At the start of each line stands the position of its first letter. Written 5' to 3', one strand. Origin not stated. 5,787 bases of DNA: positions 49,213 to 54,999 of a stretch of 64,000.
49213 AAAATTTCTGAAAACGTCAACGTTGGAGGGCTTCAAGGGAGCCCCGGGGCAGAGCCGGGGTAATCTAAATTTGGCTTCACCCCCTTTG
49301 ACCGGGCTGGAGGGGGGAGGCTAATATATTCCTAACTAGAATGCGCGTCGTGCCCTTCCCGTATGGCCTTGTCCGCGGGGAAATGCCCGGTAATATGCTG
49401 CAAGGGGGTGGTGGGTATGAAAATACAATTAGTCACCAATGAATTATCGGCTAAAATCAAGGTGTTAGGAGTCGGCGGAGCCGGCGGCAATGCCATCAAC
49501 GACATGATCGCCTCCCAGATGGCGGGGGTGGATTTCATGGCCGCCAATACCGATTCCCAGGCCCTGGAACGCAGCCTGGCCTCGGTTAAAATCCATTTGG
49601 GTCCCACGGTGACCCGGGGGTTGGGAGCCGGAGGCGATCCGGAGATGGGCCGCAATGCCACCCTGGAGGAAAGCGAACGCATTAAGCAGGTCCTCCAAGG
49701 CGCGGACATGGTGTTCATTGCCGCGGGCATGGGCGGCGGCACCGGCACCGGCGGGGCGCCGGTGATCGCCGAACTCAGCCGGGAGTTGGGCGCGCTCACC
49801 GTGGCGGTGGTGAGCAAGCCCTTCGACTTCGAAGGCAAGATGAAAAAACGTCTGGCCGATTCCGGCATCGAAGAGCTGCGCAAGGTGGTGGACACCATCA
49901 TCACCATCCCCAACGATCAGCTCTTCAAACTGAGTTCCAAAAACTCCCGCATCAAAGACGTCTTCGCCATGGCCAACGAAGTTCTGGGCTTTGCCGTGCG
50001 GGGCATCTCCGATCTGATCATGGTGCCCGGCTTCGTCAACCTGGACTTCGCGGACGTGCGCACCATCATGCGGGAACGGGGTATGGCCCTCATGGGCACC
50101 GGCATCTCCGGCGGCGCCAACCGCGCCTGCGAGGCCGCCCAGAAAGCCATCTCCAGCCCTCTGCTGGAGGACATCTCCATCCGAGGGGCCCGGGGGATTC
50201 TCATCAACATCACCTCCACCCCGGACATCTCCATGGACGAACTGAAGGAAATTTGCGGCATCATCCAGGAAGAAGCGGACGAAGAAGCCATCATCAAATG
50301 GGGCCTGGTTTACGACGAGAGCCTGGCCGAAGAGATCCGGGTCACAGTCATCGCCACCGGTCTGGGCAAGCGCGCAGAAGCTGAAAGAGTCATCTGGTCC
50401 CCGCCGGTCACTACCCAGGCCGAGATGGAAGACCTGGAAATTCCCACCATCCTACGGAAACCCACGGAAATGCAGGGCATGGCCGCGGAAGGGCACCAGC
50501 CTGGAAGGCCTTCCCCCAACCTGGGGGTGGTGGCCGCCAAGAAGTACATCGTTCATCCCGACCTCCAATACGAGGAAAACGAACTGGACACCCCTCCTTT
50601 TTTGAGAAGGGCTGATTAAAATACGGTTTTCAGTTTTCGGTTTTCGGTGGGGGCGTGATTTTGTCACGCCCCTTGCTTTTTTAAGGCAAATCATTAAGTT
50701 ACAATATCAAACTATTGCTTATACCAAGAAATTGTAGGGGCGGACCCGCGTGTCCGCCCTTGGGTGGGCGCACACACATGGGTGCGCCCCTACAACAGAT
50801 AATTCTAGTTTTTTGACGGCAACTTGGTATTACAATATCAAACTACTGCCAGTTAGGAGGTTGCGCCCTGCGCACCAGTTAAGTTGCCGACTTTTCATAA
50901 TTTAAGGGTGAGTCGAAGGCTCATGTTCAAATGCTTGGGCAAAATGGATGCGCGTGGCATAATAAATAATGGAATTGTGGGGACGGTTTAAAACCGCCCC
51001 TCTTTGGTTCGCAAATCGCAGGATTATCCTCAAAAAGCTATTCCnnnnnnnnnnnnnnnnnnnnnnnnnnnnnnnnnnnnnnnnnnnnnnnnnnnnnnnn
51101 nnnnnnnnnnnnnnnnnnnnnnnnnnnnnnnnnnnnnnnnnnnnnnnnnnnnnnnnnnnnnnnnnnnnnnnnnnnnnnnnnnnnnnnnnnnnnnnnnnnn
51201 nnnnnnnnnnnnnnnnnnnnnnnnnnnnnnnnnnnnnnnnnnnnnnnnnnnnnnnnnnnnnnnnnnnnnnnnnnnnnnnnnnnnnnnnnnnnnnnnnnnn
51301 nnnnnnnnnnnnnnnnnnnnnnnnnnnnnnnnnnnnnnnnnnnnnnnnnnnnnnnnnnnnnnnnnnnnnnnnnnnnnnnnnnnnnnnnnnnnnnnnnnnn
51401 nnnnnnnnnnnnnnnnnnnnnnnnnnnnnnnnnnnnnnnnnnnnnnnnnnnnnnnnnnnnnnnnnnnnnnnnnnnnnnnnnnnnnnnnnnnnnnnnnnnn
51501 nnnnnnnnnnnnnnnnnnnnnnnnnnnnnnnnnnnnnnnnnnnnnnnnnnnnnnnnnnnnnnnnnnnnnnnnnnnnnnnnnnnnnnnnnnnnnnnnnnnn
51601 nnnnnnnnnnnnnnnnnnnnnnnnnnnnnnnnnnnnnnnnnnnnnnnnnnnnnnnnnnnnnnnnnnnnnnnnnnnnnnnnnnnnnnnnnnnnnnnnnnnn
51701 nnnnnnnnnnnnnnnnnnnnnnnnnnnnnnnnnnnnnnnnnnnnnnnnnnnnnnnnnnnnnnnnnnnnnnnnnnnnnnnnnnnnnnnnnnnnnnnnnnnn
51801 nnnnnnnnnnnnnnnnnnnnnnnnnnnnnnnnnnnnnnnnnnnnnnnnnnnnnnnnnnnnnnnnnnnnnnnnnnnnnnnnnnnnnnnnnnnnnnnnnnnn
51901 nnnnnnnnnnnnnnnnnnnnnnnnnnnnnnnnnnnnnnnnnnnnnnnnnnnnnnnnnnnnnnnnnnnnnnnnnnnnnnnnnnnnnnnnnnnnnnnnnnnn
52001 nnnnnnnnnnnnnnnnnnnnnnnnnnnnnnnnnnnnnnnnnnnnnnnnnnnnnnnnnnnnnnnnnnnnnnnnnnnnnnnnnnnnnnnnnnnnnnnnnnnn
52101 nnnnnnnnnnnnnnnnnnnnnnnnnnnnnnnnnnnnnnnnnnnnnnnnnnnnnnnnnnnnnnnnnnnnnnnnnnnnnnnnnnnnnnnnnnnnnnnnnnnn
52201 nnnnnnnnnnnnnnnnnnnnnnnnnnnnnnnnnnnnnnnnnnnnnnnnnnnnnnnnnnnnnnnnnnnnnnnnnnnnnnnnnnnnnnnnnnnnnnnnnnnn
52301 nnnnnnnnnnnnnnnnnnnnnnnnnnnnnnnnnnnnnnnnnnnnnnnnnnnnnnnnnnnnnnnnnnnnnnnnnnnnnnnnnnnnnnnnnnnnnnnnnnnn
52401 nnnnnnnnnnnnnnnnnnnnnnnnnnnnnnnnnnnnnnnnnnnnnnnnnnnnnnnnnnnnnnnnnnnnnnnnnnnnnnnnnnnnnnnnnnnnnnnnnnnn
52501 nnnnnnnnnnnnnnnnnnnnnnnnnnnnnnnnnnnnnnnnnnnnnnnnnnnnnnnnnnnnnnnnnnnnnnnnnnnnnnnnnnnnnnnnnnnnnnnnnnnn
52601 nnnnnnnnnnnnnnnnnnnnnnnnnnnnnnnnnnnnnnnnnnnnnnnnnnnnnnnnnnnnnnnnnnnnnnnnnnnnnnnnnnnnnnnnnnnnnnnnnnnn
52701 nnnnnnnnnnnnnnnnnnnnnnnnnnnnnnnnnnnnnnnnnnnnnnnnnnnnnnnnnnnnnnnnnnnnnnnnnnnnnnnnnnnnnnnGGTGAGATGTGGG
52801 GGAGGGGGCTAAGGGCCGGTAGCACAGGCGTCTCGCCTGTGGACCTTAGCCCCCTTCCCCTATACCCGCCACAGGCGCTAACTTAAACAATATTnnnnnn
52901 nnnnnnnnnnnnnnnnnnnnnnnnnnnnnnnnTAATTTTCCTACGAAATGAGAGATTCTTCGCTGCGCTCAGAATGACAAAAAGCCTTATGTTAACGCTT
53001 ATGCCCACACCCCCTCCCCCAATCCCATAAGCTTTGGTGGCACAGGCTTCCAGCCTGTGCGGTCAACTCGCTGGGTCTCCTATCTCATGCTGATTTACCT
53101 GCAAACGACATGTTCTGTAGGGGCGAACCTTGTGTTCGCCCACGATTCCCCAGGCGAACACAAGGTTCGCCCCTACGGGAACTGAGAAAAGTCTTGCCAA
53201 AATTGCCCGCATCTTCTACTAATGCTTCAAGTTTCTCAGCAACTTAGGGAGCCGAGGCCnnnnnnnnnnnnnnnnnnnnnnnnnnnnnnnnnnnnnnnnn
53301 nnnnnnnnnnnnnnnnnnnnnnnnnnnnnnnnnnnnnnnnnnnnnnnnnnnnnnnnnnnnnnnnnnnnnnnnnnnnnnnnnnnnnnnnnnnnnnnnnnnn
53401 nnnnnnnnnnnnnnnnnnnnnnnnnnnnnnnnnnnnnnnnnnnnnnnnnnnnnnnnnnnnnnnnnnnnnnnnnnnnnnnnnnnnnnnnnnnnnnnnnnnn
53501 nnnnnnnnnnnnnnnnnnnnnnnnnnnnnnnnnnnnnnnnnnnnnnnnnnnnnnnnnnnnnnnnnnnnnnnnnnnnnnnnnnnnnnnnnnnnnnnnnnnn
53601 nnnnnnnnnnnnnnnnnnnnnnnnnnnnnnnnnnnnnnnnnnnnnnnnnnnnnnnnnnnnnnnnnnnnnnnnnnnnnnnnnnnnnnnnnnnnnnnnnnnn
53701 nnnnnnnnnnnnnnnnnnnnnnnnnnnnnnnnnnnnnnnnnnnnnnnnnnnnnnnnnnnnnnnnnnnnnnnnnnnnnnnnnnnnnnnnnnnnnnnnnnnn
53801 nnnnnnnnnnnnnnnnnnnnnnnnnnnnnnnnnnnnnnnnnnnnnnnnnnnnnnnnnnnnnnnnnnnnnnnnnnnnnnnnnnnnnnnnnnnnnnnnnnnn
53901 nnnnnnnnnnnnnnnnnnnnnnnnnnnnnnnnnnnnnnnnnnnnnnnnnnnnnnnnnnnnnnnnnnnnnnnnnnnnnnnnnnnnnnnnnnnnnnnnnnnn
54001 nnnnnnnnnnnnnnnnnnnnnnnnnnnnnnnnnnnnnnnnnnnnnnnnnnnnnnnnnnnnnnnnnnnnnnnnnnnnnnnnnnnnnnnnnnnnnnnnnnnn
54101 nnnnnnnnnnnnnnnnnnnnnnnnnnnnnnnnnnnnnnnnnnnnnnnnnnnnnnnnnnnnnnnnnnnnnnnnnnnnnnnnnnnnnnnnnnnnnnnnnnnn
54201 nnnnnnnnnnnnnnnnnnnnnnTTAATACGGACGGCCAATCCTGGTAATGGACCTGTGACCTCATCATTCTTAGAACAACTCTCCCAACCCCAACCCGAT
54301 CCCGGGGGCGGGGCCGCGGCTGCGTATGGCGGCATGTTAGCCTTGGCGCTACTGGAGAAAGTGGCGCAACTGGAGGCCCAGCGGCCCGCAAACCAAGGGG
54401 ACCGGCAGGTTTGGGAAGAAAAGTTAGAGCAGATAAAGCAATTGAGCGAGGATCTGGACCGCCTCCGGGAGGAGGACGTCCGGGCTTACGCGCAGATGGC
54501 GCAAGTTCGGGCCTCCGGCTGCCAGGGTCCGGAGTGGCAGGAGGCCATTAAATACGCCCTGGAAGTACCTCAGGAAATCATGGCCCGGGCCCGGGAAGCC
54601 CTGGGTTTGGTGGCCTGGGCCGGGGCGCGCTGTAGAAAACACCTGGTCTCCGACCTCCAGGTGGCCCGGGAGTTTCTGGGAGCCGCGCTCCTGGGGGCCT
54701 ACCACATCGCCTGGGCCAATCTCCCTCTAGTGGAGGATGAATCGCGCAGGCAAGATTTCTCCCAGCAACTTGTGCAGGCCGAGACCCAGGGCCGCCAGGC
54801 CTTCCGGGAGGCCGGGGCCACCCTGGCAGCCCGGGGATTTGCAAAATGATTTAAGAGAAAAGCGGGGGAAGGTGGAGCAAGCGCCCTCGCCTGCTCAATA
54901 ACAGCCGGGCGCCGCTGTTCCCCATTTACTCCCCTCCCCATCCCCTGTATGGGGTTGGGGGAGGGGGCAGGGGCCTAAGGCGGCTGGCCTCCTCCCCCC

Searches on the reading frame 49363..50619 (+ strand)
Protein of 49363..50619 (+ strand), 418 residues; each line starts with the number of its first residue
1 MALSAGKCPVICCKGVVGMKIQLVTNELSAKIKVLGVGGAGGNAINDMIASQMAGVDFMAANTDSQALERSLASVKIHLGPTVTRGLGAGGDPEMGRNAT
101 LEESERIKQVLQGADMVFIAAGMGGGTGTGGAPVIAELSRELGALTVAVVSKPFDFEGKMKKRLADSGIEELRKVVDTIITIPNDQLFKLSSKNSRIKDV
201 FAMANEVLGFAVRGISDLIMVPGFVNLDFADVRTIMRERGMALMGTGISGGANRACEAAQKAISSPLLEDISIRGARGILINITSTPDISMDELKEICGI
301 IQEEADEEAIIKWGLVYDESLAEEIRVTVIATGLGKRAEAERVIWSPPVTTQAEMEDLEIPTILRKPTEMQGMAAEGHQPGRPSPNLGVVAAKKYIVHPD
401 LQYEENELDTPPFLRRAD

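Call 15: find_encoding_contigs(protein=window:49363-50619:+, flank=2000, max_places=4)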
Protein window:49363-50619:+ (418 aa): 1 contig read that carries it; 1 place shown.
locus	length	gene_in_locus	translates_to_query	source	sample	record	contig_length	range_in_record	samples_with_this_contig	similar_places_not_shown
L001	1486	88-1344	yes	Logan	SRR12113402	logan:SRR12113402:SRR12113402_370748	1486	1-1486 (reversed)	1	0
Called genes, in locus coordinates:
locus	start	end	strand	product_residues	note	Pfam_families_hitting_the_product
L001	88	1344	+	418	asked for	PF00091:Tubulin, PF12327:FtsZ_C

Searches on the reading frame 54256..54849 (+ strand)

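Call 29: search_protein_families(library=pfam, proteins=[window:54256-54849:+], max_evalue=0.001)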
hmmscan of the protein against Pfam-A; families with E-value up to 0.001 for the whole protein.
window:54256-54849:+ (197 aa): 1 family
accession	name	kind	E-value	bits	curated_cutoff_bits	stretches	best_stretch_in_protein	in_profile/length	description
PF04961.17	FTCD_C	-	1.2e-31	110.3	24.5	1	3-172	3-180/182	Formiminotransferase-cyclodeaminase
